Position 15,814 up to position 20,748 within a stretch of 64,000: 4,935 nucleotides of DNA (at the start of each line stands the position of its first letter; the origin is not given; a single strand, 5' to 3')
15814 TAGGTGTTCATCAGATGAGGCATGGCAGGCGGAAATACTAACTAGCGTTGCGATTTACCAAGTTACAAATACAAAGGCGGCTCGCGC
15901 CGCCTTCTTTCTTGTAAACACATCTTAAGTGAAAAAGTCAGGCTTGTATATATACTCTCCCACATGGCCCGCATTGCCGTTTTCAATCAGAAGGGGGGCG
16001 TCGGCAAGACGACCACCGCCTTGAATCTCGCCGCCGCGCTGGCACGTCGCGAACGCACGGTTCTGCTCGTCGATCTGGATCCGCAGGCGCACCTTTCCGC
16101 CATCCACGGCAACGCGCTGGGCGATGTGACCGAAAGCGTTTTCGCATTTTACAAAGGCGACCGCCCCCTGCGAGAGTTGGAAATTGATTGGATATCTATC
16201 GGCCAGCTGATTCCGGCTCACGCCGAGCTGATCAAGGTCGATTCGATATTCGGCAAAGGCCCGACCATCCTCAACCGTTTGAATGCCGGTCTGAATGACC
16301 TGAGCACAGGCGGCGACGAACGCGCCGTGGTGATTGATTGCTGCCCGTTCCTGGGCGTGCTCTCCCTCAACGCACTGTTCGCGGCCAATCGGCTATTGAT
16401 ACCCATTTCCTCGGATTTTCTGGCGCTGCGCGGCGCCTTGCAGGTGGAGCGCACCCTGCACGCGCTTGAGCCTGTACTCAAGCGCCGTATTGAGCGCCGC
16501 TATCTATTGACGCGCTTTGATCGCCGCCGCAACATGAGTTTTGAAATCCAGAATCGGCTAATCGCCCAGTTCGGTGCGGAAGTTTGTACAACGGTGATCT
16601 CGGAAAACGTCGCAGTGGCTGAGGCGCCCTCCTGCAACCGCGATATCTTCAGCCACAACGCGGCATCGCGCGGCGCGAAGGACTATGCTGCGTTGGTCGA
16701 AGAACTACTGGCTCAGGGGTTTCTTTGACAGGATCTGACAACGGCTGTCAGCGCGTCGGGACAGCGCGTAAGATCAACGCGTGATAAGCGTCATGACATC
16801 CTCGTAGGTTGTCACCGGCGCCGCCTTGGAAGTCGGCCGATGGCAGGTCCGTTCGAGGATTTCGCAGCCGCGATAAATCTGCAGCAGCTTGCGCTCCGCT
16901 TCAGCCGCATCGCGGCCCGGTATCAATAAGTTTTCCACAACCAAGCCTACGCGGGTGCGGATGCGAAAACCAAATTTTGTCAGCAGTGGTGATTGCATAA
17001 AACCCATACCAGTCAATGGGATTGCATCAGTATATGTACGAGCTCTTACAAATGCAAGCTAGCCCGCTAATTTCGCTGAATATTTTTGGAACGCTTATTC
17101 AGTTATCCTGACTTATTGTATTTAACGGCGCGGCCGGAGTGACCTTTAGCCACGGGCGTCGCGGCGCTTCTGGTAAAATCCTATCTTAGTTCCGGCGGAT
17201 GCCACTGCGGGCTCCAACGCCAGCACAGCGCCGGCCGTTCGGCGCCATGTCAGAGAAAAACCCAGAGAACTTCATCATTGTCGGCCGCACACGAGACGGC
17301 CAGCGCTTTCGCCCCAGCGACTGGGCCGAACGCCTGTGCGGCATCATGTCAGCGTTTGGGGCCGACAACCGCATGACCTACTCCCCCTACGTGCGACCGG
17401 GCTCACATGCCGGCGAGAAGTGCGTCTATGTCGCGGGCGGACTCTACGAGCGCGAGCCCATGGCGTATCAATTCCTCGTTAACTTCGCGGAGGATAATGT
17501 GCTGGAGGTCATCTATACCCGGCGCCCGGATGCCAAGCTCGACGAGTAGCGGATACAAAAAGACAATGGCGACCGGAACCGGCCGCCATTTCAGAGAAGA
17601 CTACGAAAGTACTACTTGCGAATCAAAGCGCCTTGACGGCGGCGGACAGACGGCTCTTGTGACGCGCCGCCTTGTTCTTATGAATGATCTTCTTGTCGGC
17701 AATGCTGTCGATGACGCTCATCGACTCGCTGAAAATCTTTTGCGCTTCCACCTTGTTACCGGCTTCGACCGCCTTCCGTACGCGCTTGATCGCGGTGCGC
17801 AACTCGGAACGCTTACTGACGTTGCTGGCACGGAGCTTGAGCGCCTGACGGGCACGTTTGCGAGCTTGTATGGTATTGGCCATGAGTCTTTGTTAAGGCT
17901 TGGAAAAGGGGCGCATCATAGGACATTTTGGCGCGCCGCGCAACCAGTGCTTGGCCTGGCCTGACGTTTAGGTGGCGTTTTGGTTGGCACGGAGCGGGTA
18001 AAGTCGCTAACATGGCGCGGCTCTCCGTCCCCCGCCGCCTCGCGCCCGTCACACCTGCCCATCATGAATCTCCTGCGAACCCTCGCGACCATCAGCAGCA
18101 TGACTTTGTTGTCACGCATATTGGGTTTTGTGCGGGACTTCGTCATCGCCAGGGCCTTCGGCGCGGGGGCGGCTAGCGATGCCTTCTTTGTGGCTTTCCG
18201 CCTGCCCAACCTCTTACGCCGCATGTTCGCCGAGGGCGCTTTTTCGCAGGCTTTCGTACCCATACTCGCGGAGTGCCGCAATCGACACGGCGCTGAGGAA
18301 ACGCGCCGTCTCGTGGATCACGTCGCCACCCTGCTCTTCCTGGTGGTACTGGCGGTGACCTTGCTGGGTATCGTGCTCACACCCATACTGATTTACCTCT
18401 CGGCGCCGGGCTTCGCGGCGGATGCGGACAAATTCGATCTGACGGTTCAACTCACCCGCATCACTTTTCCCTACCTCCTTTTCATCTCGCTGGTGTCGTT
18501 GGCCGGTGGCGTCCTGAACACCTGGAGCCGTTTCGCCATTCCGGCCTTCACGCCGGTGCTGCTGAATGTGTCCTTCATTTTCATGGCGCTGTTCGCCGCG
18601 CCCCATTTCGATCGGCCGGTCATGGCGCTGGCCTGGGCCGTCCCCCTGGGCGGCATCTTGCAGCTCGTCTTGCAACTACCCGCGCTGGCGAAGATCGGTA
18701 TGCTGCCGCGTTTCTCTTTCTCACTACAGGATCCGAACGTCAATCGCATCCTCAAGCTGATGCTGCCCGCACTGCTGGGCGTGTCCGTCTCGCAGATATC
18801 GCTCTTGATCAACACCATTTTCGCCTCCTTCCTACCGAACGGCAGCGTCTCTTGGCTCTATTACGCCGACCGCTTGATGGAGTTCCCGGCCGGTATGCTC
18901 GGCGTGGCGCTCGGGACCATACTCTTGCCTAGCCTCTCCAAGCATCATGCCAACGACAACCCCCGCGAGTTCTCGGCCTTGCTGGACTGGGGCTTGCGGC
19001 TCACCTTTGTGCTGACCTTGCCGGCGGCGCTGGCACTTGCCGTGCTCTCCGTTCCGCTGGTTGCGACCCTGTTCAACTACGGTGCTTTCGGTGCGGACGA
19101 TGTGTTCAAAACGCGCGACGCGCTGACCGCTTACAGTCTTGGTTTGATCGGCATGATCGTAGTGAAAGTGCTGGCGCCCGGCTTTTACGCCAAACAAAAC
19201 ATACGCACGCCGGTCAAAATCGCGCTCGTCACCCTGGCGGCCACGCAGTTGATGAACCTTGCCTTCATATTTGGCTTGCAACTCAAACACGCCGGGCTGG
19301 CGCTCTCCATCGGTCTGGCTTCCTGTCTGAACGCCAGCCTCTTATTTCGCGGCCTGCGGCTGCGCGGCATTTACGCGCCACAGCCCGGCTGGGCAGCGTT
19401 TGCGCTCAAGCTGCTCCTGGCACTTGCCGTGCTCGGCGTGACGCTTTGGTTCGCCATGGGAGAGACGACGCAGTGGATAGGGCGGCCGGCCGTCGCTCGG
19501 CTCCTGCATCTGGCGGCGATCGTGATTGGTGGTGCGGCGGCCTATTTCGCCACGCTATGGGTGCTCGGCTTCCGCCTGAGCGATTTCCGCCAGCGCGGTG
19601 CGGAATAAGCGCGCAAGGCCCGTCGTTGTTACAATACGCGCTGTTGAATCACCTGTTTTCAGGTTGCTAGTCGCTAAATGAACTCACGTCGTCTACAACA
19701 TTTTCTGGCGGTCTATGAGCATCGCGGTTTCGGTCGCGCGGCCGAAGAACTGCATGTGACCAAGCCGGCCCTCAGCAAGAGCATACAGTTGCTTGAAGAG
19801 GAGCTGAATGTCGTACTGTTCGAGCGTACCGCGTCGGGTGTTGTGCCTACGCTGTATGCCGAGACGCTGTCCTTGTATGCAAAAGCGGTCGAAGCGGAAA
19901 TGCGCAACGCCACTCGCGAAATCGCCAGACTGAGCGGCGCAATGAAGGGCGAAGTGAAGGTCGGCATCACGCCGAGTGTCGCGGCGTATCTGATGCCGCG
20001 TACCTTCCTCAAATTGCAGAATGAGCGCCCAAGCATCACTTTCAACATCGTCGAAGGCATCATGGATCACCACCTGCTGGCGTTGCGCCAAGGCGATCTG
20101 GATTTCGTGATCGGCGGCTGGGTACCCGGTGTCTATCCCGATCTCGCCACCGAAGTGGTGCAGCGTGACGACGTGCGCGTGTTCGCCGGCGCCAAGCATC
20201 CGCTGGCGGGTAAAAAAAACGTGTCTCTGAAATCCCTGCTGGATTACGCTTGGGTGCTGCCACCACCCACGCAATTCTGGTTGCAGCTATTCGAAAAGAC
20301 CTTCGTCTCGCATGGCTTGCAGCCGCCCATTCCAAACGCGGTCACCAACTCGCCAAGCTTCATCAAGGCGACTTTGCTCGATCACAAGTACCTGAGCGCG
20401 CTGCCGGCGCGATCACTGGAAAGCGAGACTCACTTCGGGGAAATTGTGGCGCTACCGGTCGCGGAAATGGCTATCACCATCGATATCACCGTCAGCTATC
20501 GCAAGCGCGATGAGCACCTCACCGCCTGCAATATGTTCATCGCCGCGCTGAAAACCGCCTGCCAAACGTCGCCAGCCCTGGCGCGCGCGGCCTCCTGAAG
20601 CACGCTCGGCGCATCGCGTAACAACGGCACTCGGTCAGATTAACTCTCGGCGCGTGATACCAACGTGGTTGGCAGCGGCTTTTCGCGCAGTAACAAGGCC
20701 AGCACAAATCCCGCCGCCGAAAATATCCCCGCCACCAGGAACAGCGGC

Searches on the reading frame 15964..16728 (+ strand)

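Call 6: search_protein_families(library=pfam, proteins=[window:15964-16728:+])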
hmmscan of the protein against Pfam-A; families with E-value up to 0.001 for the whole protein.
window:15964-16728:+ (254 aa): 9 families
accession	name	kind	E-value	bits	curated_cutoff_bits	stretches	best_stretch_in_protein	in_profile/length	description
PF13614.12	AAA_31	-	2.1e-34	119.4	27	1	3-173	3-172/177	AAA domain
PF01656.29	CbiA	-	7.5e-23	81.3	25.4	1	4-224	1-121/125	CobQ/CobB/MinD/ParA nucleotide binding domain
PF10609.15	ParA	-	8.8e-10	38.9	27.1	1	3-87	5-86/246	NUBPL iron-transfer P-loop NTPase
PF02374.21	ArsA_ATPase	-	8.2e-08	32.2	24.3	1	3-55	2-54/305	Anion-transporting ATPase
PF00142.24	Fer4_NifH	-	1.2e-06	28.6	25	1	4-45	3-43/271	4Fe-4S iron sulfur cluster binding proteins, NifH/frxC family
PF09140.17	MipZ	-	4.4e-06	26.6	20.7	1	4-41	3-40/262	ATPase MipZ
PF07015.17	VirC1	-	0.0001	22.1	24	1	3-54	3-54/231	VirC1 protein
PF06564.18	CBP_BcsQ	-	0.00012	22.2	21.3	1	1-44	1-44/234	Cellulose biosynthesis protein BcsQ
PF16575.11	CLP1_P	-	0.00067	20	26.6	0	12-40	4-32/188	mRNA cleavage and polyadenylation factor CLP1 P-loop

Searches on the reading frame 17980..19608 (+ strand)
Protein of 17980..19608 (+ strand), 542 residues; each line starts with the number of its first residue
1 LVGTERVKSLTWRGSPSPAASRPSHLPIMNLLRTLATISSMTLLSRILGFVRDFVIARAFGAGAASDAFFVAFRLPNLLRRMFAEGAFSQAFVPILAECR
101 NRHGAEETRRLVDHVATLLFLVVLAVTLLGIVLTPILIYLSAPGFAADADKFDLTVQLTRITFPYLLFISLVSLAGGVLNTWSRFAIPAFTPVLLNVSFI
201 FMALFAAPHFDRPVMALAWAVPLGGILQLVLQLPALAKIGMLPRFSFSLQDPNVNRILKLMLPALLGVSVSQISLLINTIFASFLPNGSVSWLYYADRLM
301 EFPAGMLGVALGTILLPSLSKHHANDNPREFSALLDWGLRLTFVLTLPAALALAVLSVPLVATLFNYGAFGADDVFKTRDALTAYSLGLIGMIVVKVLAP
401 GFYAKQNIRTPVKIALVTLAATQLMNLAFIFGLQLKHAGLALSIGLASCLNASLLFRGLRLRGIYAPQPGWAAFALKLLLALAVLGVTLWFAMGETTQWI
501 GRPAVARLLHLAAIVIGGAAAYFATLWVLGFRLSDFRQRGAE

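Call 6: search_protein_families(library=pfam, proteins=[window:17980-19608:+])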
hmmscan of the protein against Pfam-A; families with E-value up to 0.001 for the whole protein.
window:17980-19608:+ (542 aa): 1 family
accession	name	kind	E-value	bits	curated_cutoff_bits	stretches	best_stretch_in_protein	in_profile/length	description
PF03023.19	MurJ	-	7.3e-143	476.9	27.4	1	56-500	1-441/451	Lipid II flippase MurJ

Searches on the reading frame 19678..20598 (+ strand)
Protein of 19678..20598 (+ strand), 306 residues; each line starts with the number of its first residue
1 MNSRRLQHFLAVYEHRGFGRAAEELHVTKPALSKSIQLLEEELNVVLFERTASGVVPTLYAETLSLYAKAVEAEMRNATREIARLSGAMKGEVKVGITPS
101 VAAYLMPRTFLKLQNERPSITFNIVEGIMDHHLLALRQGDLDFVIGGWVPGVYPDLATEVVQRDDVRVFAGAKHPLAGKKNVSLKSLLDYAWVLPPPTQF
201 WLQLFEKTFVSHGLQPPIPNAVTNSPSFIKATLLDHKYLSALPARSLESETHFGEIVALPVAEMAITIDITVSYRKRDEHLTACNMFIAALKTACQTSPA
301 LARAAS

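Call 6: search_protein_families(library=pfam, proteins=[window:19678-20598:+])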
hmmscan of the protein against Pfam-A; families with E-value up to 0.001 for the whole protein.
window:19678-20598:+ (306 aa): 2 families
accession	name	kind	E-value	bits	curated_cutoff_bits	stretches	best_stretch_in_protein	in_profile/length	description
PF03466.25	LysR_substrate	-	1e-32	113.7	28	1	89-295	4-208/209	LysR substrate binding domain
PF00126.33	HTH_1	-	1e-19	70.7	26.6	1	4-61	2-59/60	Bacterial regulatory helix-turn-helix protein, lysR family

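Call 70: search_protein_families(library=ncbifam, proteins=[window:19678-20598:+], max_evalue=0.00001)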
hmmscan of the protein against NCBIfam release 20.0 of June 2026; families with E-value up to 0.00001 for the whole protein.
window:19678-20598:+ (306 aa): 50 families (the best 25 are shown)
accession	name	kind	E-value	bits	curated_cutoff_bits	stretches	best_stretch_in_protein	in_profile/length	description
TIGR02424.1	TF_pcaQ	equivalog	6.7e-42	143.4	303.8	1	4-296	6-299/300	pca operon transcription factor PcaQ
NF007307.0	PRK09791.1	equivalog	1.7e-35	122.6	336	1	5-295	9-297/302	LysR family transcriptional regulator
NF053705.1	TransRegGltCGpos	equivalog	2.7e-33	115.5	350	1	1-292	1-290/300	glutamate biosynthesis transcriptional regulator GltC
NF008416.0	PRK11242.1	equivalog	3.7e-32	111.8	277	1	1-297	1-293/300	transcriptional regulator CynR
NF047520.1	trans_act_CidR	equivalog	6.7e-29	101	415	1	1-293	1-290/292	cidABC operon transcriptional activator CidR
NF040786.1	LysR_Sec_metab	equivalog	3.9e-25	88.5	250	1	1-292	1-295/298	selenium metabolism-associated LysR family transcriptional regulator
NF008361.0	PRK11151.1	equivalog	1.5e-23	83.6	329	1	1-189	1-188/305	DNA-binding transcriptional regulator OxyR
NF007439.0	PRK09986.1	equivalog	1.5e-23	83.6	290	1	4-291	10-294/296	LysR family transcriptional regulator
NF045775.1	acetoin_reg_AlsR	exception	2.4e-23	83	430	1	1-224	1-225/290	acetoin biosynthesis transcriptional regulator AlsR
NF045990.1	TransRegCbbRRhodb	equivalog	3.2e-23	82.2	450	1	4-195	9-200/304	LysR family regulator CbbR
NF007385.0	PRK09906.1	equivalog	8.9e-23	80.8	356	1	1-295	1-291/296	DNA-binding transcriptional regulator HcaR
NF050018.1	StrsTransRegOxyRFcella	equivalog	5.3e-22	78.7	500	1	1-188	1-187/289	oxidative stress transcriptional regulator OxyR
NF007667.0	PRK10341.1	equivalog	1.6e-21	76.7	308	1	3-288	9-291/312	transcriptional regulator TdcA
TIGR03339.1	phn_lysR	subfamily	1.4e-20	73.7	341.1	1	6-288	2-276/279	aminoethylphosphonate catabolism associated LysR family transcriptional regulator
NF008410.0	PRK11233.1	equivalog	6.3e-19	68.2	309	1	1-219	1-216/305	nitrogen assimilation transcriptional regulator NAC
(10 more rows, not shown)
